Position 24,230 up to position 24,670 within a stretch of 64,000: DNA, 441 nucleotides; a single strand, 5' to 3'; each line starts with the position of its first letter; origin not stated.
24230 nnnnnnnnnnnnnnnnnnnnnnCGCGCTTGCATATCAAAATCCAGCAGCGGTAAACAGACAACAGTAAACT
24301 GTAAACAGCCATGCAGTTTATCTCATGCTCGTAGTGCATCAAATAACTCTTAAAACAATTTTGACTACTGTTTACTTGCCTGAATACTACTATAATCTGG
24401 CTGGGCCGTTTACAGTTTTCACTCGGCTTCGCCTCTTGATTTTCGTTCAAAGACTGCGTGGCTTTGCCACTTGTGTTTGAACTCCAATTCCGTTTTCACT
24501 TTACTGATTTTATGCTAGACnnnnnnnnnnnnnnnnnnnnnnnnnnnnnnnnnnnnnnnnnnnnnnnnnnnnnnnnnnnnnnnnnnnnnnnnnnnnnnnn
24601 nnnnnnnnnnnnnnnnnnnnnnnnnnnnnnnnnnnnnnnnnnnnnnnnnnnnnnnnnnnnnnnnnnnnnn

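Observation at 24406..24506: Approximately 100-nt structured element present three times in the window (24406-24506 plus, 37121-37221 minus, 41206-41300 plus)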

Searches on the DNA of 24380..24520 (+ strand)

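Call 50: build_rna_model(alignment_id=A7, structure=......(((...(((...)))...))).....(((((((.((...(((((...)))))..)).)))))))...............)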
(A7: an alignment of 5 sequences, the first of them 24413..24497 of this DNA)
Model R1 built from alignment A7 (5 sequences, 85 columns); structure: as given.
model positions 85; base pairs 20; branch points 1; effective number of sequences 1.81; information 0.668 bits per position. Calibrated on 0.2 Mb of random sequence (short: E-values are rough).
structure used (alignment columns):
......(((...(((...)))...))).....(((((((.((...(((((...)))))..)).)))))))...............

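Call 52: search_with_rna_model(model_id=R1, sources=[window, L001, L002, L003, L004, L005, L006, L007, L008, L009, L010, L011, L012, L013, L014, L015, L016, L017, L018, L019, L020, L021, L022, L023, L024, L025, L026, L027, L028, L029, L030, L031, L032, L033, L034, L035, L036, L037, L038, L039, L040, L041, L042, L043, L044, L045, L046, L047, L048, L049, L050, L051, L052, L053, L054, L055, L056, L057, L058, L059, L060, L061, L062, L063, L064, L065, L066, L067, L068, L069, L070, L071, L072, L073, L074, L075, L076, L077, L078, L079, L080, L081, L082, L083, L084, L085, L086, L087, L088], max_evalue=10)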
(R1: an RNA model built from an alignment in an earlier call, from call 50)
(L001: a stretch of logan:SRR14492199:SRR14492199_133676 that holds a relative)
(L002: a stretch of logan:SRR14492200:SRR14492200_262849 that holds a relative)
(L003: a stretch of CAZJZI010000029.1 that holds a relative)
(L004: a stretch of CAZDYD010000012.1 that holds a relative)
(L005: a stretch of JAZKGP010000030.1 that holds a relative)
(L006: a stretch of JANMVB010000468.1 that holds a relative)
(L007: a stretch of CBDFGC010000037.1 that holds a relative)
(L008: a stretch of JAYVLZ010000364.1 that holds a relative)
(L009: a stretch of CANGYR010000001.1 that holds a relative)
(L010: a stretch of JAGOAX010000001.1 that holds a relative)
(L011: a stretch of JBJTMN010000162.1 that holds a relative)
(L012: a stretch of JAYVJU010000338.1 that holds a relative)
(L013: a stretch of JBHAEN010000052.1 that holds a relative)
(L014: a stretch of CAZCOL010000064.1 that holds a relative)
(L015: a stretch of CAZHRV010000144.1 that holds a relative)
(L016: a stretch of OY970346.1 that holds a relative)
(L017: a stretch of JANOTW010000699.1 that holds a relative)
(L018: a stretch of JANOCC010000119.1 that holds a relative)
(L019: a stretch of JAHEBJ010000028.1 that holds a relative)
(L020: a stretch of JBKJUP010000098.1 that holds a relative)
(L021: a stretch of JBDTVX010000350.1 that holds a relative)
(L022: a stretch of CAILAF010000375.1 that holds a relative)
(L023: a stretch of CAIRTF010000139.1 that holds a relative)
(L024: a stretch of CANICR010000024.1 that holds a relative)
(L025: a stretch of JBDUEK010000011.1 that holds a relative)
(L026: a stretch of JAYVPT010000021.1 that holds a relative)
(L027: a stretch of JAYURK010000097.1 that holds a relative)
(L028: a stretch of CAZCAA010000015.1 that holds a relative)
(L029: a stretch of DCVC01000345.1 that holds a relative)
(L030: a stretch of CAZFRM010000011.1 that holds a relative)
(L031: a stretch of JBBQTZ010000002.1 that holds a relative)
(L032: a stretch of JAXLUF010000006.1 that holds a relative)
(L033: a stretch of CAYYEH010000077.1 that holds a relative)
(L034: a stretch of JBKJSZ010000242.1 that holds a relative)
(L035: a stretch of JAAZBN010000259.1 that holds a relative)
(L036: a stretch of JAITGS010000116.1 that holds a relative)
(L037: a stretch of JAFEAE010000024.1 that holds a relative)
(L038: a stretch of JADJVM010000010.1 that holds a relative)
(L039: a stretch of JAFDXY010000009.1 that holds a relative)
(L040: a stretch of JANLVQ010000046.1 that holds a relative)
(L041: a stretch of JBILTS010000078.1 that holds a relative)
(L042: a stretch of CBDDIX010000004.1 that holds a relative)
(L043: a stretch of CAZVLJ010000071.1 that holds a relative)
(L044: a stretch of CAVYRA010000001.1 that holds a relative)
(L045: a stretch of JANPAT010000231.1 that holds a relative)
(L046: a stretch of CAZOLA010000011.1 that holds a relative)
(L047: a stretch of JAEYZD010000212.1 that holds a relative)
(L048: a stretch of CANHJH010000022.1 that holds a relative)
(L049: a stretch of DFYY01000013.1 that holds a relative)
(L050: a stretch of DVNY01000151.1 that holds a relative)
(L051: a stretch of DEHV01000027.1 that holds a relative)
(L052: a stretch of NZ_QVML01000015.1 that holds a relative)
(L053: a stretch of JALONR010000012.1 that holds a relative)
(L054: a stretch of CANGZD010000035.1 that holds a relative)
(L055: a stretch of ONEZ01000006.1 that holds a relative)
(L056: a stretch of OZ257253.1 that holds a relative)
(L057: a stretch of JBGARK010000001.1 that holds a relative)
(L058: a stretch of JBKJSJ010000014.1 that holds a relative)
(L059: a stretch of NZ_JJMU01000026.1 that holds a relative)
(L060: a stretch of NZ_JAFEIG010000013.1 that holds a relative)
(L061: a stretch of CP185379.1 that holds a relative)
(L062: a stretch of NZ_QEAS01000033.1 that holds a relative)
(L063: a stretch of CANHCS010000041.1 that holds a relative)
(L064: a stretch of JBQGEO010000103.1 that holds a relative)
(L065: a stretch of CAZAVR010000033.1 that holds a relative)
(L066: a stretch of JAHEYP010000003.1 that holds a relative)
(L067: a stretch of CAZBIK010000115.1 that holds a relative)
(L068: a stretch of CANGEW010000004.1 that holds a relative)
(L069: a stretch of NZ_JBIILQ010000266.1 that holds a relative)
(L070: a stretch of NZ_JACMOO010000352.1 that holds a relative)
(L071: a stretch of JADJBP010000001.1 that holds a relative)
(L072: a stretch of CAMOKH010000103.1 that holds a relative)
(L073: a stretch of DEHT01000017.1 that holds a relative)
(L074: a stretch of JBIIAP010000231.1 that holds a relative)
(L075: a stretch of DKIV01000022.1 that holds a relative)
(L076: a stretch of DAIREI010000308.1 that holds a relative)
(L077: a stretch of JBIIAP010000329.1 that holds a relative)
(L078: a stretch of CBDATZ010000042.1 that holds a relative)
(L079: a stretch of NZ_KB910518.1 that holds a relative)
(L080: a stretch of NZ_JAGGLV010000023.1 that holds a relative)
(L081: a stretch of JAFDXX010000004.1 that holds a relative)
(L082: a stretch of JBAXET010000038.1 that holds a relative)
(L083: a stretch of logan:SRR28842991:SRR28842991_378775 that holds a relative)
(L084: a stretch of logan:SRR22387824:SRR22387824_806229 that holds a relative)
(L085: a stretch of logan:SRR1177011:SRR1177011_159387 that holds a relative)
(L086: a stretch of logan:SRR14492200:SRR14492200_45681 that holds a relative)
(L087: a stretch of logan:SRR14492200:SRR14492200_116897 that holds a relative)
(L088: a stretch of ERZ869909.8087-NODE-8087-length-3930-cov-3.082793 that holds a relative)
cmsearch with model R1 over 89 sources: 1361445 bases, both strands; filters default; matches with E-value up to 10: 12.
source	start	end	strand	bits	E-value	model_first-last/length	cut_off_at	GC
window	24413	24497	+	111.9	8.5e-25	1-85/85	no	0.46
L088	1830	1914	-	108.3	7.3e-24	1-85/85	no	0.49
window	37135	37219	-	104.3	7.7e-23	1-85/85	no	0.44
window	41208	41292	+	102.7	1.9e-22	1-85/85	no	0.42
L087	4052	4122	+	82.3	3.1e-17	1-71/85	3'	0.44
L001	5287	5349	+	76.9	7.2e-16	1-63/85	3'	0.49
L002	4741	4803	+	76.9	7.2e-16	1-63/85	3'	0.49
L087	1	63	-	75.4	1.7e-15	1-63/85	3'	0.49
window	41130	41207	+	61.9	4.9e-12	1-85/85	no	0.47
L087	3974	4051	+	61.9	4.9e-12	1-85/85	no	0.47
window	13571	13638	+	20.2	0.21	1-85/85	no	0.29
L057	3630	3715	-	15.4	3.5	1-85/85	no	0.51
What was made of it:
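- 24413..24500 (+): Copy 1: a 77-nt unit plus the repeated terminal box. It lies between the ggt stop (24251) and the RsmF start (24512). CM 111.9 bits (call 52).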

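Call 56: search_rna_families(source=window, start=24380, end=24520, threshold=evalue, max_evalue=10)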
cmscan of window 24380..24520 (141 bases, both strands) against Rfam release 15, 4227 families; matches with E-value up to 10: 3.
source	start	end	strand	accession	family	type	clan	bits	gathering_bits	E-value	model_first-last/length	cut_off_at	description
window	24404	24434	-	RF01648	ceN65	Gene; snRNA; snoRNA; CD-box;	-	14.1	48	1.1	1-65/65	no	Caenorhabditis snoRNA ceN65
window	24495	24520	+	RF02085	Yar_1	Gene; lncRNA;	-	11.7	50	2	1-26/74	3'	Yellow-achaete intergenic RNA conserved region 1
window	24455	24470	+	RF01687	Acido-Lenti-1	Gene; sRNA;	-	9.2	37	6.9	30-45/46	no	Acido-Lenti-1 RNA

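Call 68: search_with_rna_model(model_id=R1, sources=[L089, L090, L091, L092, L093, L094], max_evalue=10, show_alignments=6)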
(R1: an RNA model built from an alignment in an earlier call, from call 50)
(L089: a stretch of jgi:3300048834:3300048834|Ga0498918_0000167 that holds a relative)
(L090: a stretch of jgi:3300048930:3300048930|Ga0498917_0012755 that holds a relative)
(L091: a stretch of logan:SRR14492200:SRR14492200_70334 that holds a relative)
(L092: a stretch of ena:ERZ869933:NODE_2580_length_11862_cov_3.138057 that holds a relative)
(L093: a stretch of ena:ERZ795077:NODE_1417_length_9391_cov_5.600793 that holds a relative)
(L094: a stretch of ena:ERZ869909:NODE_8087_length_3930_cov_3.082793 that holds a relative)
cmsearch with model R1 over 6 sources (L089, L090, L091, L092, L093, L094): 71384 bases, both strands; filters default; matches with E-value up to 10: 7.
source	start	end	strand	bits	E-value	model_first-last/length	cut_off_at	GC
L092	5661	5745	-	108.3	3.8e-25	1-85/85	no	0.49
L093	759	843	-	108.3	3.8e-25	1-85/85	no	0.49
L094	1830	1914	-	108.3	3.8e-25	1-85/85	no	0.49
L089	8592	8676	-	60.5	5.7e-13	1-85/85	no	0.44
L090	8592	8676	-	60.5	5.7e-13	1-85/85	no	0.44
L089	8713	8797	-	54.4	2.1e-11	1-85/85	no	0.53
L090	8713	8797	-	54.4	2.1e-11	1-85/85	no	0.53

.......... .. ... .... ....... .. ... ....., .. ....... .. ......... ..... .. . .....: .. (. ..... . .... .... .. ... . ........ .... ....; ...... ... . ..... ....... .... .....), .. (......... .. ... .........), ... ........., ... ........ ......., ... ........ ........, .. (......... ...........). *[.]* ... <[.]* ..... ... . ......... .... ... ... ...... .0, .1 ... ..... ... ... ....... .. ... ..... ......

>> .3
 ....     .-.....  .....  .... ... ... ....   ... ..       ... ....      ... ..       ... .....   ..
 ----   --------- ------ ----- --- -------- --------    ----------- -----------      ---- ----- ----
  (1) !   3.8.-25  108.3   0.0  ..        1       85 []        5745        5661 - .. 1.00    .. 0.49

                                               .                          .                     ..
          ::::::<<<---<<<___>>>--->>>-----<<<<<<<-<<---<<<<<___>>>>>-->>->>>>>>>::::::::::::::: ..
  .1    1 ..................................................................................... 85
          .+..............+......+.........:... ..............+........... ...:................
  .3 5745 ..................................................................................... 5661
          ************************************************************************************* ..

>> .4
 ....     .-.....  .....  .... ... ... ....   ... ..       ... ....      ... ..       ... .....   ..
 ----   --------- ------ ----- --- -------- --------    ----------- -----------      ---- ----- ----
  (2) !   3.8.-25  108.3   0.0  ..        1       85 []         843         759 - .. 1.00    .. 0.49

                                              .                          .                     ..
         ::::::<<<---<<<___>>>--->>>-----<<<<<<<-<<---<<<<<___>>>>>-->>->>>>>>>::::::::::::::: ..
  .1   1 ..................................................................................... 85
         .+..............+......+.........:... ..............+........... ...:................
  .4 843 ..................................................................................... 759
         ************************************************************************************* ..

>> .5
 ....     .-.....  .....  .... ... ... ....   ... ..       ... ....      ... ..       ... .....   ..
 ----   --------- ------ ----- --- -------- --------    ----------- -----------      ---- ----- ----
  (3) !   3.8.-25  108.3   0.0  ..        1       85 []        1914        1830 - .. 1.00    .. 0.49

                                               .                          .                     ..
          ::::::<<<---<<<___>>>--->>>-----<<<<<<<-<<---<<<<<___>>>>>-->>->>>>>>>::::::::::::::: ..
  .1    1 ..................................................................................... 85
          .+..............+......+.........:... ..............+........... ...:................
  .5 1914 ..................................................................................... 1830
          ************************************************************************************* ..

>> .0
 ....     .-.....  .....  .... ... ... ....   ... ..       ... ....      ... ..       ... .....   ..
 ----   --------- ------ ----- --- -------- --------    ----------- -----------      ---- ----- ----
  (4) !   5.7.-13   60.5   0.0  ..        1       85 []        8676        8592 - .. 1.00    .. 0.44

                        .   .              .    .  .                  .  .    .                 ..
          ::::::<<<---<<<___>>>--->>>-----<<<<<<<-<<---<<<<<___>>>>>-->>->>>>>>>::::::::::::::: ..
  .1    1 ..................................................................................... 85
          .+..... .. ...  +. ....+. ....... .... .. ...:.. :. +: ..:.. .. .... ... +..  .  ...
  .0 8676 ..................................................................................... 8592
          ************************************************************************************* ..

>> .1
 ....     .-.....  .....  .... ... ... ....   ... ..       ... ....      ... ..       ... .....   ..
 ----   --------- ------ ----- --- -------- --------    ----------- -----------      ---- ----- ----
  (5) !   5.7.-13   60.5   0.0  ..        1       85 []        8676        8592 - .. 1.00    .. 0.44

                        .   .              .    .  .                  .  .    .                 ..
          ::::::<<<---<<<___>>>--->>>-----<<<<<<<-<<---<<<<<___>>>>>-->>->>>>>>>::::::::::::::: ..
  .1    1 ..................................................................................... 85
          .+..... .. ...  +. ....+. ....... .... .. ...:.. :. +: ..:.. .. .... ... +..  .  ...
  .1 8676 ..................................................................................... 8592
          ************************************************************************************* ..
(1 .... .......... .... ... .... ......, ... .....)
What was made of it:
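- In copy L089b the inner stem is completely rewritten, from GUGGC/GCCAC to GCACC/GGUGC (call 68).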

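Call 74: search_with_rna_model(model_id=R1, sources=[L095, L096, L097, L091, L003, L086], max_evalue=10, show_alignments=6)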
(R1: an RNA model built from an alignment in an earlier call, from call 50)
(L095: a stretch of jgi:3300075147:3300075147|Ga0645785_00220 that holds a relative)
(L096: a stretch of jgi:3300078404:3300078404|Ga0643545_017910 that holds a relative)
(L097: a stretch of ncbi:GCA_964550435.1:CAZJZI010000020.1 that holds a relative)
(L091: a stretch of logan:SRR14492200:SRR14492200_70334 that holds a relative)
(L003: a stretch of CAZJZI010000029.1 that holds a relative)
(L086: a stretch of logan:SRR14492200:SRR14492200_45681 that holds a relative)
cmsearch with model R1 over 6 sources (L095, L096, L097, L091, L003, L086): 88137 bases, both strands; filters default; matches with E-value up to 10: 3.
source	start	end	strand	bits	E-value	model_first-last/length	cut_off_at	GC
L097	9812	9896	-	104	5.9e-24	1-85/85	no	0.47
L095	8459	8543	-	72.9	4.9e-16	1-85/85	no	0.45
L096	57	141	-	72.9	4.9e-16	1-85/85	no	0.45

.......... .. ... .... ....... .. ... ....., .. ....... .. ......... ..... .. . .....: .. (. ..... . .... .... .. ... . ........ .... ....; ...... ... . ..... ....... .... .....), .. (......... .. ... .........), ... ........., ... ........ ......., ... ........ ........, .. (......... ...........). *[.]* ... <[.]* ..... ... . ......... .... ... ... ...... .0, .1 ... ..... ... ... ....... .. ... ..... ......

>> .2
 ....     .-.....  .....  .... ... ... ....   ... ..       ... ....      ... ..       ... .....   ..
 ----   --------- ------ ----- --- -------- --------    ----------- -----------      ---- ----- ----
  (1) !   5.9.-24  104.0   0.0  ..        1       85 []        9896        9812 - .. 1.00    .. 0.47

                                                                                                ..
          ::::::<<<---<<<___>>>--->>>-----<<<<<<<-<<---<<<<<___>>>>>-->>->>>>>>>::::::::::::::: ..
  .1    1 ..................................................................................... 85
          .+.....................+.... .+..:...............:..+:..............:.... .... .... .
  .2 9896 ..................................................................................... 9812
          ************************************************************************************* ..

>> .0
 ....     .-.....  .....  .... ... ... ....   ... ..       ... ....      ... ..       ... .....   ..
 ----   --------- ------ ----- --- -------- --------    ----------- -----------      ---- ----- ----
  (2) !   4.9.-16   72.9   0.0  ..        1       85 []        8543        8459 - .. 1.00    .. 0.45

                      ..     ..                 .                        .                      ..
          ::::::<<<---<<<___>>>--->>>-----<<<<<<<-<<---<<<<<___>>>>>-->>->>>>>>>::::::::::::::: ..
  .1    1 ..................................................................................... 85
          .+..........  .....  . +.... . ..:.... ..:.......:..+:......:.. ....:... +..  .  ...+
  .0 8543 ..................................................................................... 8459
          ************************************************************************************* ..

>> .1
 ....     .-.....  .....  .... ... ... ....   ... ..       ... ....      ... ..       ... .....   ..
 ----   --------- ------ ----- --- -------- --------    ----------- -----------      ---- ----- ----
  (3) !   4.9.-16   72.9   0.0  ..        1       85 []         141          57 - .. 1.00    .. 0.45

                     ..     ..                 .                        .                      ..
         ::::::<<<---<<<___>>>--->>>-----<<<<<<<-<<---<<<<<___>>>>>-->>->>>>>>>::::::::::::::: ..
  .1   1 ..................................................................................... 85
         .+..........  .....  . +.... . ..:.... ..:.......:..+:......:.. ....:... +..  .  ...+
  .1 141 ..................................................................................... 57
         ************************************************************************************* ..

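Call 75: search_with_rna_model(model_id=R1, sources=[window, L088, L089, L095, L097], max_evalue=0.001, make_alignment=true)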
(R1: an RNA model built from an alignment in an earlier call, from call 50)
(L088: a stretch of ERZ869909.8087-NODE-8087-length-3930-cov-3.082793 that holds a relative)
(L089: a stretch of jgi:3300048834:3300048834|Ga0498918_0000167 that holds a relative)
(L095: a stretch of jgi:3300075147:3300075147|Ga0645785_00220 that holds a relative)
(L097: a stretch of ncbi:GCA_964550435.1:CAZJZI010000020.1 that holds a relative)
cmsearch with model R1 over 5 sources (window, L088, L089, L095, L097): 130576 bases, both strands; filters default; matches with E-value up to 0.001: 9.
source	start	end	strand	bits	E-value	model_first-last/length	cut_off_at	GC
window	24413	24497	+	111.9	8.1e-26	1-85/85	no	0.46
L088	1830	1914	-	108.3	7e-25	1-85/85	no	0.49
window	37135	37219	-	104.3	7.4e-24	1-85/85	no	0.44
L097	9812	9896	-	104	8.7e-24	1-85/85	no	0.47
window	41208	41292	+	102.7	1.8e-23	1-85/85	no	0.42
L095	8459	8543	-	72.9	7.2e-16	1-85/85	no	0.45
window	41130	41207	+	61.9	4.7e-13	1-85/85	no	0.47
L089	8592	8676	-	60.5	1e-12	1-85/85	no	0.44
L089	8713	8797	-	54.4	3.8e-11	1-85/85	no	0.53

Alignment A8: 9 matches aligned to the model, 85 columns, each read 5' to 3' on its own strand. Consensus structure (alignment columns), stored with it:
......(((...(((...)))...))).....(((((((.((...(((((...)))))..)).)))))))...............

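Call 80: build_rna_model(alignment_id=A8)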
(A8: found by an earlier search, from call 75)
Model R2 built from alignment A8 (9 sequences, 85 columns); structure: stored with the alignment.
model positions 85; base pairs 20; branch points 1; effective number of sequences 2.7; information 0.669 bits per position. Calibrated on 0.2 Mb of random sequence (short: E-values are rough).
structure used (alignment columns):
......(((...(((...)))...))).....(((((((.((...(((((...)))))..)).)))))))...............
